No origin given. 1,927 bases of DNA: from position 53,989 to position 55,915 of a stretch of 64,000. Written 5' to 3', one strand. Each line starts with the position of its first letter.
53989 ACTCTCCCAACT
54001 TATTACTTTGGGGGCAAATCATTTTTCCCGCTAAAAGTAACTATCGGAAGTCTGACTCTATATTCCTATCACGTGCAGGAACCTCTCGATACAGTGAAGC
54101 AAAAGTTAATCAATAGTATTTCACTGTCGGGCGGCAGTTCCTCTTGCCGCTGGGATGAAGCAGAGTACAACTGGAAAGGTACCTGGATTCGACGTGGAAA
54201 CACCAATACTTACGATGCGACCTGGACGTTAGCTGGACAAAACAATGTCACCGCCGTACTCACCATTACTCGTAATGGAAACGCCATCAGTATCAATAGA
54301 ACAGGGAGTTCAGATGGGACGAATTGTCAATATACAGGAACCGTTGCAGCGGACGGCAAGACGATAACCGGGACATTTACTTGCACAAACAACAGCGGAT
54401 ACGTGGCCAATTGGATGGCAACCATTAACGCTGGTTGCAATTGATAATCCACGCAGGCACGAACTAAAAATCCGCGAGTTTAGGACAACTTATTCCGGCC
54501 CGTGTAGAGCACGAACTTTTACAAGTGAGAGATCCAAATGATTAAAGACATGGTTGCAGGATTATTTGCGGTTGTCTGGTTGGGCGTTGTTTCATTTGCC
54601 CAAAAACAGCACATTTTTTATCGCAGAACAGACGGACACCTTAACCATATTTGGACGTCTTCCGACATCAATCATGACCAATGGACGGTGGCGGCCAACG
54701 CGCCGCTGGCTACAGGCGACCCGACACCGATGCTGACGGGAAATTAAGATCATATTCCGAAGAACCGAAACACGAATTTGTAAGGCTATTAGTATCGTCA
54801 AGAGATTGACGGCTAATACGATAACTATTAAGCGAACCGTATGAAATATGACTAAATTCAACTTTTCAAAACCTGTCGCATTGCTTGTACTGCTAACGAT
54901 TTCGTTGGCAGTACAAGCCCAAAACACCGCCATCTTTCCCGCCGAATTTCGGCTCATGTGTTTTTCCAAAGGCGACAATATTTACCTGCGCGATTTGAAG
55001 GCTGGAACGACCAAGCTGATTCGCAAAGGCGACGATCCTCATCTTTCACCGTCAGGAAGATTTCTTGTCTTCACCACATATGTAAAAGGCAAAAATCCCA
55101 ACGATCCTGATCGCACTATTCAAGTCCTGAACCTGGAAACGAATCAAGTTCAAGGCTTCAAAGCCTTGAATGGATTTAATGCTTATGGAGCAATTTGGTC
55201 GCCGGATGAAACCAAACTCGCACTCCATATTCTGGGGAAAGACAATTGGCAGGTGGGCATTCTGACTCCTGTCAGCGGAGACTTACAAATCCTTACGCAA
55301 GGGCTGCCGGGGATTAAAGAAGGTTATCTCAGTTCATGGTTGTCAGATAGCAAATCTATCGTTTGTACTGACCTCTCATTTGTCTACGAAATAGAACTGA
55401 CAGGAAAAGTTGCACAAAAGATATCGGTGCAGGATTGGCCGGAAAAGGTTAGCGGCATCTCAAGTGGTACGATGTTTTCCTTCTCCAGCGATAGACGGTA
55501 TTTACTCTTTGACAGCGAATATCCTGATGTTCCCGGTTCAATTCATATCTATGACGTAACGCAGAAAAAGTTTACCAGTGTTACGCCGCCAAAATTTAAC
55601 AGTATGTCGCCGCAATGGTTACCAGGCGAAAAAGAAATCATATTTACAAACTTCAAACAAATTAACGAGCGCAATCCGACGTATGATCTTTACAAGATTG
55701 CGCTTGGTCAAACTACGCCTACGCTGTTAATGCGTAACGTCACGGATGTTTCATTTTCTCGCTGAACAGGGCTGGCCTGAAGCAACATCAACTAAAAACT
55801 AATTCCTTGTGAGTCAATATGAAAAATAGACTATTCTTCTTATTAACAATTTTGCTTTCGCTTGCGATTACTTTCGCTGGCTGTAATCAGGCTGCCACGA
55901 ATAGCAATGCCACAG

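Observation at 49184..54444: Unrecognised ~105-aa four-cysteine C-terminal domain shared by three secreted proteins (one a HEXXH metalloprotease)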

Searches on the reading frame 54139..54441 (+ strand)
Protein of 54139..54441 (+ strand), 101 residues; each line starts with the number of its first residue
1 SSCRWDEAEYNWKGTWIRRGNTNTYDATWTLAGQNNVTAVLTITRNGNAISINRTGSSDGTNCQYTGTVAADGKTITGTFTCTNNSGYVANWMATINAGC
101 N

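Call 28: search_protein_families(library=pfam, alignment_id=A4, max_evalue=1)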
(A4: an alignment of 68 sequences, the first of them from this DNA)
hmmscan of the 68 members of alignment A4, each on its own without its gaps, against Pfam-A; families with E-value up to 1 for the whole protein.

A. member 1, seq(101 aa): 6 families
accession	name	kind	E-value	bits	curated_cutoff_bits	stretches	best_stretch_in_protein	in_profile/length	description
PF12276.13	DUF3617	-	0.043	15.1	24.5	1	56-90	32-65/106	Protein of unknown function (DUF3617)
PF07437.17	YfaZ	-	0.058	13.5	23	1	37-92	9-64/180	YfaZ precursor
PF19816.4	DUF6299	-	0.086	13.1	26.8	1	64-89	8-34/114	Family of unknown function (DUF6299)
PF20606.3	DUF6799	-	0.11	12.7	26.8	1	43-77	13-50/63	Domain of unknown function (DUF6799)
PF19780.4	DUF6265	-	0.16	12.8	23.8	0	13-48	4-40/116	Domain of unknown function (DUF6265)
PF09136.16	Glucodextran_B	-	0.63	10.4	27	0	22-85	12-82/83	Glucodextranase, domain B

B. families by the number of members that match (of 68 scanned): 26 families (the first 25 are shown)
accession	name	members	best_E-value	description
PF19816.4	DUF6299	9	0.0019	Family of unknown function (DUF6299)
PF02493.26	MORN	4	0.011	MORN repeat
PF13698.11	DUF4156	3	0.067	Domain of unknown function (DUF4156)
PF15043.11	CNRIP1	3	0.19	CB1 cannabinoid receptor-interacting protein 1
PF19780.4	DUF6265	2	0.0033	Domain of unknown function (DUF6265)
PF12276.13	DUF3617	2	0.033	Protein of unknown function (DUF3617)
PF01429.25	MBD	1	0.0061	Methyl-CpG binding domain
PF02753.23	PapD_C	1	0.017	Pili assembly chaperone PapD, C-terminal domain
PF05736.17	OprF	1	0.031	OprF membrane domain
PF07437.17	YfaZ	1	0.058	YfaZ precursor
PF14311.12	DUF4379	1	0.072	Probable Treble clef zinc finger domain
PF16831.10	CssAB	1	0.083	CS6 fimbrial subunits A and B, Coli surface antigen 6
PF08142.18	AARP2CN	1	0.085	AARP2CN (NUC121) domain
PF18692.7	DUF5640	1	0.091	Family of unknown function (DUF5640)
PF24469.2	F54D1_6_C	1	0.095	F54D1.6, C-terminal Sushi-like domain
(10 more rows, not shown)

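Call 29: search_solved_structures(query=A4, max_evalue=10, show_alignments=2)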
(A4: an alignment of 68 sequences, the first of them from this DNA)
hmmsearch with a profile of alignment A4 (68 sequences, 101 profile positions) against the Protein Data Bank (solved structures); distinct sequences matched with E-value up to 10: 19.
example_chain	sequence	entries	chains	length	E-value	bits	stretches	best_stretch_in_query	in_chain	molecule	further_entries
6nk5_A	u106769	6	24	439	0.2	15.2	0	44-86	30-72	E1 glycoprotein | E1 envelope protein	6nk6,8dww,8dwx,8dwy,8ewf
6w09_A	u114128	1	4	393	0.23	15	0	49-86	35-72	E1 glycoprotein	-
9bhh_A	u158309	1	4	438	0.3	14.7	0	49-86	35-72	E1 glycoprotein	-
6nk7_A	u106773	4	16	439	0.3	14.7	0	49-86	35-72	E1 glycoprotein | chikungunya virus E1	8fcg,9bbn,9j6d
9w7j_C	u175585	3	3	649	0.44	14.1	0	44-86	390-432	Spike glycoprotein E2,Spike glycoprotein E1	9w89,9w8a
2xfb_A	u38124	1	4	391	0.49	14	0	49-85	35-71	E1 ENVELOPE GLYCOPROTEIN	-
3j2w_A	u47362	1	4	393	0.5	14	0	49-85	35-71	Glycoprotein E1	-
3n40_F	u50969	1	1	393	0.5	14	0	49-85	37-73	E1 envelope glycoprotein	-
7cvz_D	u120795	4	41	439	0.69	13.5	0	49-85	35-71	E1 glycoprotein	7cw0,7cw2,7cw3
6jo8_B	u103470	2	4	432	0.69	13.5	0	49-85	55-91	CHIKV E1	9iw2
2xfc_A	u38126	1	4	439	0.72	13.5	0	49-85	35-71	E1 ENVELOPE GLYCOPROTEIN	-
9ixa_B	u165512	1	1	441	0.73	13.4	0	49-85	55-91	CHIKV E1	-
9ixi_A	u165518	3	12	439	0.75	13.4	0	49-85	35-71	CHIKV E1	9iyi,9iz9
7cvy_F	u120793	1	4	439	0.77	13.4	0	49-85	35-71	E1 glycoprotein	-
5any_A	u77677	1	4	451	0.77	13.4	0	49-85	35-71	E1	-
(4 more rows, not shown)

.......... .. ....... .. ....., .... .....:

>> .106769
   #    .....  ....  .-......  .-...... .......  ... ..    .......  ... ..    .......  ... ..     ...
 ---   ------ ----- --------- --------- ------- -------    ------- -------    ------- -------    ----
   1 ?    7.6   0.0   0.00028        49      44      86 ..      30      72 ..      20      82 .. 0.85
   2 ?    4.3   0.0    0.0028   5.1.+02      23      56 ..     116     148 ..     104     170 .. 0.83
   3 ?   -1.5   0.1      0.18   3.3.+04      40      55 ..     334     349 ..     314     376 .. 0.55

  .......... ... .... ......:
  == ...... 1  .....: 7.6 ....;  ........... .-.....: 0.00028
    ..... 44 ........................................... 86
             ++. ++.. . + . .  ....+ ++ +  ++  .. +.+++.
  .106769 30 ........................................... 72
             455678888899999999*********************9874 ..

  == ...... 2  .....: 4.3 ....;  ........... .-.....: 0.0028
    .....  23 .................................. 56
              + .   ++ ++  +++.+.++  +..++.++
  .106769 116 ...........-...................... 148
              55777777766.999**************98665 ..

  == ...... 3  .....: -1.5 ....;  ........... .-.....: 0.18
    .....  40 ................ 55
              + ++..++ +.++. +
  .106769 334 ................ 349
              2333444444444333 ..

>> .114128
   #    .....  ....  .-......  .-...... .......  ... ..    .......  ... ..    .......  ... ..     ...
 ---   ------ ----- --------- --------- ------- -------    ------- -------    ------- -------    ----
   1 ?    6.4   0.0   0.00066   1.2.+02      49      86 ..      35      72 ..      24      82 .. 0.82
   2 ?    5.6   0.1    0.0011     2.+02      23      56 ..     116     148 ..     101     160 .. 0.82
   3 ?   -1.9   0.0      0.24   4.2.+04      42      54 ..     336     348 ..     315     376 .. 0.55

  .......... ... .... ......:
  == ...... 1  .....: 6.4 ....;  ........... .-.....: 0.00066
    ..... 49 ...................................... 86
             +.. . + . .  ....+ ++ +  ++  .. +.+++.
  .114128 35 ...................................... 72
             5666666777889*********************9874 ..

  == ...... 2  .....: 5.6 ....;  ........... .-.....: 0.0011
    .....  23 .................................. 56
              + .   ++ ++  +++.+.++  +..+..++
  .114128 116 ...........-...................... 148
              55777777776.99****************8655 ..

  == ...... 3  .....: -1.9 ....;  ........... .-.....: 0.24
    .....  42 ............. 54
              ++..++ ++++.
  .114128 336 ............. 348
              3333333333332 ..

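Call 31: find_homologous_proteins(query=A4, max_evalue=0.00001)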
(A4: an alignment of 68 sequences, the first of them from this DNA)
Query A4 (68 sequences) (101 aa, profile of the alignment): 2 proteins with E <= 0.00001 among 299 candidates.
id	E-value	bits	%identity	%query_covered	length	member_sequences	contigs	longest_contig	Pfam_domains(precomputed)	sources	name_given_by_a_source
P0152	6.0e-19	86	32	84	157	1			-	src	-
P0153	6.0e-18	83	30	91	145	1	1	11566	-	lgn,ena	-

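Call 36: find_related_loci(query=A5, collection=genome_contigs, flank=6000)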
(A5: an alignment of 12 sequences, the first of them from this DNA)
Query A5 (101 aa) in genome_contigs; peptide patterns used: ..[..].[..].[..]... (x = any residue, [..] = any of these).
82 stretches matched a pattern; 55 encode a relative of the query (tblastn E <= 1e-3); 55 distinct loci.
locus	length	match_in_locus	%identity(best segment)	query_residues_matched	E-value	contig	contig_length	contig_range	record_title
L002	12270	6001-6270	57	4-96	1e-29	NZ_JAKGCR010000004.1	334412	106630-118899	Domibacillus sp. PGB-M46 NODE_4_length_334412_cov_17.460679, whole genome shotgun sequence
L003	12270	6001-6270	52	4-96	2e-28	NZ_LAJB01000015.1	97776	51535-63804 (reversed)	Domibacillus indicus strain SD 111 DSM28032_1_trimmed_contig_15, whole genome shotgun sequence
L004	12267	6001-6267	55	5-96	4e-28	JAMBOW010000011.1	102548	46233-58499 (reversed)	Neobacillus mesonae strain MER 107 NODE_11_, whole genome shotgun sequence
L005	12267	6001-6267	55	5-96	4e-28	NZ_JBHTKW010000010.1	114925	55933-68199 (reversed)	Paenibacillus urinalis strain CCUG 53521 GCM70027461_17, whole genome shotgun sequence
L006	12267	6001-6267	55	5-96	8e-28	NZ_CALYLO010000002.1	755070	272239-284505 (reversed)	Paenibacillus melissococcoides isolate ena-SAMPLE-TAB-26-04-2022-14:26:32:270-5432 ctg_s1_000001F, whole genome shotgun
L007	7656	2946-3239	54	1-97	1e-27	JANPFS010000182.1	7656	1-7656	MAG: Blastocatellia bacterium isolate VAR_78_concoct_101 VAR_78_k141_2177495, whole genome shotgun sequence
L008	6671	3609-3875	53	5-96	1e-27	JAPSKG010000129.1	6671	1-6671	MAG: Domibacillus sp. isolate RH52_bin.013 NODE_9466_length_6671_cov_1.562194, whole genome shotgun sequence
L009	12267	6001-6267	51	5-96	2e-27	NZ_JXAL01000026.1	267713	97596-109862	Cohnella kolymensis strain VKM B-2846 B2846_26, whole genome shotgun sequence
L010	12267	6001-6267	52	5-96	3e-27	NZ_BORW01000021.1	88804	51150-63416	Paenibacillus cookii strain J21TS3 sequence021, whole genome shotgun sequence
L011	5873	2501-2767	52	5-96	4e-27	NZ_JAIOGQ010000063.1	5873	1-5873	Paenibacillus caui strain 81-11 Scaffold63, whole genome shotgun sequence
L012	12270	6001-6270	53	4-96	4e-27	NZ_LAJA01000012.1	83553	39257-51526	Domibacillus tundrae strain PAMC 80007 PAMC80007_1_trimmed_contig_13, whole genome shotgun sequence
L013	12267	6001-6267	55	5-96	4e-27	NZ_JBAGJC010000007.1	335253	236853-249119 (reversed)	Paenibacillus sanfengchensis strain H32 Scaffold7, whole genome shotgun sequence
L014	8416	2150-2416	53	5-96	6e-27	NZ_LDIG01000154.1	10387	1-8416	Paenibacillus dendritiformis strain G25-126 G25-126_contig000154, whole genome shotgun sequence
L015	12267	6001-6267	52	5-96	1e-26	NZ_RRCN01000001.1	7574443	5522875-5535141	Paenibacillus oralis strain KCOM 3021 KCOM3021_1, whole genome shotgun sequence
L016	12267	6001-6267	53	5-96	5e-26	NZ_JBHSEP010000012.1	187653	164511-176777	Cohnella hongkongensis strain CCUG 49571 spades_K_17_127_12, whole genome shotgun sequence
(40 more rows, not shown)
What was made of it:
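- Taxonomic spread across Bacillota, Acidobacteriota, Pseudomonadota, delta-proteobacterial MAGs, Trueperaceae, Verrucomicrobiota and KSB1 (call 36). The family spans monoderms and diderms (call 36).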

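Call 37: predict_structure(alignment_id=A4)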
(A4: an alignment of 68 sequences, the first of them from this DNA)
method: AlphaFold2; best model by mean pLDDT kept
length: 101 residues; sequences in the alignment: 68
mean_pLDDT: 95.8   pTM: 0.86
mean pLDDT of the five models: 95.8, 95.7, 95.1, 95.1, 94.8
residues with pLDDT >= 90: 91; 70-90: 10; 50-70: 0; < 50: 0
segments of 3 or more residues with pLDDT < 50: none
pLDDT, mean of each block of 10 residues (from residue 1): 93 97 98 98 98 97 98 98 89 94 76
secondary structure, 60 per line:
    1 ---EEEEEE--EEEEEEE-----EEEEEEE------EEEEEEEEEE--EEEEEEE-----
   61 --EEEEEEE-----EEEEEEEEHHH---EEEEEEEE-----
elements in order: E4-9 E12-18 E24-30 E37-46 E49-55 E63-69 E75-82 E89-96
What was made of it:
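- On Avidin/streptavidin (PF01382): AlphaFold2 model with 8 strands, pLDDT 95.8 (call 37).
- On Lipocalin/calycin: The domain is ~100 aa with no helix of 4 or more residues (call 37).
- Closest known: Calycin-type barrels. Different: No flanking helices (call 37).
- Fold: AlphaFold2 with a 68-sequence alignment gives pLDDT 95.8, pTM 0.86 and 8 strands (call 37).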

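Call 44: fold_search(model_id=the predicted structure, library=pdb)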
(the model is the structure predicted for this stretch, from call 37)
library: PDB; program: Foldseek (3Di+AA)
matches with E <= 10: 988; with E <= 0.001: 0
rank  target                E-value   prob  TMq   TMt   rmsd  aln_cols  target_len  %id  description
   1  9hag                  2.4e-03  1.00  0.65  0.60   3.7       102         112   22  De novo designed beta barrel fold BBF-14 (released 2024-12-18)
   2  6czj_B                3.0e-03  1.00  0.60  0.56   4.3       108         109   16  Structure of a redesigned beta barrel, b10 (released 2018-09-19)
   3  9hac_A                5.6e-03  1.00  0.66  0.57   3.9       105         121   20  De novo designed BBF-14 beta barrel with computationally designed BBF-14_b4 binder (released 2024-12-18)
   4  7qh3_B                8.4e-03  1.00  0.50  0.37   5.6       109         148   13  Crystal structure of the anti-sigma factor RsfG from Streptomyces tsukubaensis NRRL18488 (released 2022-12-21)
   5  6d0t_B                1.1e-02  1.00  0.64  0.60   4.0       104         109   12  De novo design of a fluorescence-activating beta barrel - BB1 (released 2018-09-19)
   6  6d0t_A                1.1e-02  1.00  0.65  0.60   4.0       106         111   13  De novo design of a fluorescence-activating beta barrel - BB1 (released 2018-09-19)
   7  8gmm_A                1.4e-02  1.00  0.57  0.30   4.2       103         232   17  Stenotrophomonas maltophilia Holo HphA (released 2024-03-27)
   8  9auq_A                1.5e-02  0.97  0.40  0.32  13.7       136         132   14  Crystal structure of 4-Fluoro-tryptophan labeled Oscillatoria Agardhii agglutinin (released 2024-11-06)
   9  4bbo_C                1.8e-02  1.00  0.54  0.51   5.3       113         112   17  Crystal structure of core-bradavidin (released 2013-10-16)
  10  4bbo_A                2.5e-02  1.00  0.56  0.52   5.1       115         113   16  Crystal structure of core-bradavidin (released 2013-10-16)
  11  1mdc                  2.5e-02  1.00  0.44  0.36   5.5       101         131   20  CRYSTALLIZATION, STRUCTURE DETERMINATION AND LEAST-SQUARES REFINEMENT TO 1.75 ANGSTROMS RESOLUTION OF THE FATTY-ACID-BIN (released 1994-01-31)
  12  7snr_B                2.5e-02  0.99  0.47  0.35   6.0       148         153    9  2.00A Resolution Structure of NanoLuc Luciferase (released 2022-11-16)
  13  4fbr                  2.6e-02  0.99  0.45  0.19  13.4       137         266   15  Crystal structure of the Myxococcus Xanthus hemagglutinin (MBHA) (released 2012-08-15)
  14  1dc9                  3.4e-02  0.98  0.43  0.35   5.7       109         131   16  PROPERTIES AND CRYSTAL STRUCTURE OF A BETA-BARREL FOLDING MUTANT, V60N INTESTINAL FATTY ACID BINDING PROTEIN (IFABP) (released 2000-03-20)
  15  7snt_B                3.6e-02  0.99  0.46  0.37   8.0       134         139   11  2.20A Resolution Structure of NanoLuc Luciferase with Bound Substrate Analog 3-methoxy-furimazine (released 2022-11-16)
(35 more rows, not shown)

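Call 84: find_related_loci(query=A5, collection=viral_contigs, flank=6000)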
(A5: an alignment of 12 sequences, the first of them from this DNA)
Query A5 (101 aa) in viral_contigs; peptide patterns used: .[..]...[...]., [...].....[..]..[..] (x = any residue, [..] = any of these).
244 stretches matched a pattern, but none encodes a relative of the query by tblastn (E <= 1e-3).

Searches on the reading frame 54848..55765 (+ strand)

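Call 32: search_protein_families(library=ncbifam, proteins=[window:54848-55765:+], max_evalue=0.1)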
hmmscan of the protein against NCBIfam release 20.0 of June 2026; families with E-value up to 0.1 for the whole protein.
window:54848-55765:+ (305 aa): 3 families
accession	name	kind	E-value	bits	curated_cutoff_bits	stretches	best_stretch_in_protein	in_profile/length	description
TIGR02800.1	propeller_TolB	equivalog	2.4e-09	36.6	343.15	2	64-156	196-280/418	Tol-Pal system beta propeller repeat protein TolB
NF053518.1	DipepPtdsDpp5Prph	equivalog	0.00028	19.5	900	1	40-154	224-342/655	dipeptidyl-peptidase Dpp5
NF002183.0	PRK01029.1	equivalog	0.00037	19.7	405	1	63-194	285-412/429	Tol-Pal system protein TolB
